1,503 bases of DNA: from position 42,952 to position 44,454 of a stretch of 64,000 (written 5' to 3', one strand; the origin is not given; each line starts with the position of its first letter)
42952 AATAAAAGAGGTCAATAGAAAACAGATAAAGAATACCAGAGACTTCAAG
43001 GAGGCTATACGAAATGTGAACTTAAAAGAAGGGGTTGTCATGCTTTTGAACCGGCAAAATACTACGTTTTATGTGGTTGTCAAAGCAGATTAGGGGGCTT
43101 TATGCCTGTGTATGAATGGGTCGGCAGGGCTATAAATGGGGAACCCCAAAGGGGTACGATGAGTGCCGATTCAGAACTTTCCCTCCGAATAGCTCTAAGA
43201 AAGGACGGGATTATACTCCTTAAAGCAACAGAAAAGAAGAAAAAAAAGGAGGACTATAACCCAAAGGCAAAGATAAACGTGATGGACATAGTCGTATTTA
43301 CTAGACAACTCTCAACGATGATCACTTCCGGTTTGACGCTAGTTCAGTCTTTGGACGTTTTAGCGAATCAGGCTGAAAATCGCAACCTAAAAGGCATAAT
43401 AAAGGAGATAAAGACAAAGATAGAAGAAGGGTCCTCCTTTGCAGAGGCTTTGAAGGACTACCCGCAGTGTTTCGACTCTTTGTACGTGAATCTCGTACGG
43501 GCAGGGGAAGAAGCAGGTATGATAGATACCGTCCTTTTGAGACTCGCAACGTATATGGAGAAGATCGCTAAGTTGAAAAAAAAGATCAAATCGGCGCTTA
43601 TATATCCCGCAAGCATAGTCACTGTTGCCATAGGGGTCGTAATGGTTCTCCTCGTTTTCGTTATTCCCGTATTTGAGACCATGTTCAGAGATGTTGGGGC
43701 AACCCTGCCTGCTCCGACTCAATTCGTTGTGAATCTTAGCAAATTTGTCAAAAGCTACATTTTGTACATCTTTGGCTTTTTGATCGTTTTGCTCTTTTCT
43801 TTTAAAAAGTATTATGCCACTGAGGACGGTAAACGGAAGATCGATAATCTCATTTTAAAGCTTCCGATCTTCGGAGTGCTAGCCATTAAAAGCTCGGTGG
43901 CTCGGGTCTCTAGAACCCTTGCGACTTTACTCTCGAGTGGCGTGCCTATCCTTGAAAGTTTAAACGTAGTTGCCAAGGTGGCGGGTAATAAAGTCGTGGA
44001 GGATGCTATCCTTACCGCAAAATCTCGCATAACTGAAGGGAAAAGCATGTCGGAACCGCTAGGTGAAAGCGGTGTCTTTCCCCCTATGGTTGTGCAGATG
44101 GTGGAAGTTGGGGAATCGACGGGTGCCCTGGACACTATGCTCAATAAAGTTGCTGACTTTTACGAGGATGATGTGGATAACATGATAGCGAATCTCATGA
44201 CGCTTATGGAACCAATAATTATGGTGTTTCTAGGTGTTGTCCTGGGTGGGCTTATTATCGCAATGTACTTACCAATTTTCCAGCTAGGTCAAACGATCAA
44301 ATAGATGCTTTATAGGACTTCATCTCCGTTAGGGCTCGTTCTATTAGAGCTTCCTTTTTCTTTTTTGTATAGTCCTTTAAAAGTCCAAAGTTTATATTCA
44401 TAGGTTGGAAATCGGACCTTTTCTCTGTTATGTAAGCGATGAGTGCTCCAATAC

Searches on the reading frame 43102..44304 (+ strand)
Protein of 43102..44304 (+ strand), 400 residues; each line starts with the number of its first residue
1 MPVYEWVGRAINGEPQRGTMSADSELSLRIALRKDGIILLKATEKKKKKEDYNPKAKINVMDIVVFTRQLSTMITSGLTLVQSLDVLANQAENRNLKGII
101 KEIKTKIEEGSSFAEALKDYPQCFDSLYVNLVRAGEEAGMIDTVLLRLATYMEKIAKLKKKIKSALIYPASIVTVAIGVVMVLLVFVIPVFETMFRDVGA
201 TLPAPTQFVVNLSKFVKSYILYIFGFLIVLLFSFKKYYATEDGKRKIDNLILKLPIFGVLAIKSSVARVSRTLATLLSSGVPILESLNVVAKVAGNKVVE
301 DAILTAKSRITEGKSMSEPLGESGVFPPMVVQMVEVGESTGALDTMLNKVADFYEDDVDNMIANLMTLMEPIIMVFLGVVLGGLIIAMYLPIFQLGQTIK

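Call 43: find_encoding_contigs(protein=window:43102-44304:+, flank=10000, max_places=1)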
Protein window:43102-44304:+ (400 aa): 3 contigs read that carry it; 1 place shown.
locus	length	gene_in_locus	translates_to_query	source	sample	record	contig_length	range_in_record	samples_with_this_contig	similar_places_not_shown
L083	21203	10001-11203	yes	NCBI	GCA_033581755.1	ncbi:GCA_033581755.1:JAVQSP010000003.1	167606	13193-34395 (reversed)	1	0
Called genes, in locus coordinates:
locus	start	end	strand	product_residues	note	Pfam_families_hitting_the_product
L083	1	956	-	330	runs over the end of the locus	PF13692:Glyco_trans_1_4, PF00534:Glycos_transf_1, PF13524:Glyco_trans_1_2 (weak)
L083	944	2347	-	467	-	PF06293:Kdo (faint), PF01163:RIO1 (faint), PF01636:APH (faint)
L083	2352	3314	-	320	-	PF00535:Glycos_transf_2, PF10111:Glyco_tranf_2_2 (weak), PF13641:Glyco_tranf_2_3, PF13632:Glyco_trans_2_3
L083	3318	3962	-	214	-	PF07021:MetW, PF13489:Methyltransf_23, PF13847:Methyltransf_31, PF08241:Methyltransf_11, PF08242:Methyltransf_12, PF13649:Methyltransf_25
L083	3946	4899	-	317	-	PF00480:ROK, PF02685:Glucokinase (faint)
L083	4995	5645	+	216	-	PF18306:LDcluster4, PF03641:Lysine_decarbox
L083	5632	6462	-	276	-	PF08704:GCD14, PF01135:PCMT, PF13649:Methyltransf_25 (weak), PF13847:Methyltransf_31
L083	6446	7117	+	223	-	PF00072:Response_reg, PF00486:Trans_reg_C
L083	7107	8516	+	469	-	PF00672:HAMP, PF00512:HisKA, PF02518:HATPase_c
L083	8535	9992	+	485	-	PF00089:Trypsin, PF13365:Trypsin_2, PF00595:PDZ (weak), PF13180:PDZ_2, PF17820:PDZ_6, PF00595:PDZ (weak), PF13180:PDZ_2, PF17820:PDZ_6, +2 more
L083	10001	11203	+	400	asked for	PF28597:T2SSF_N, PF00482:T2SSF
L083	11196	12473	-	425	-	PF01134:GIDA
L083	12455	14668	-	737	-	PF01751:Toprim, PF01131:Topoisom_bac, PF01396:Zn_ribbon_Top1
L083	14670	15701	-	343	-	PF02481:DNA_processg_A, PF18306:LDcluster4 (faint), PF17782:WHD_DprA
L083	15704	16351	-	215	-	-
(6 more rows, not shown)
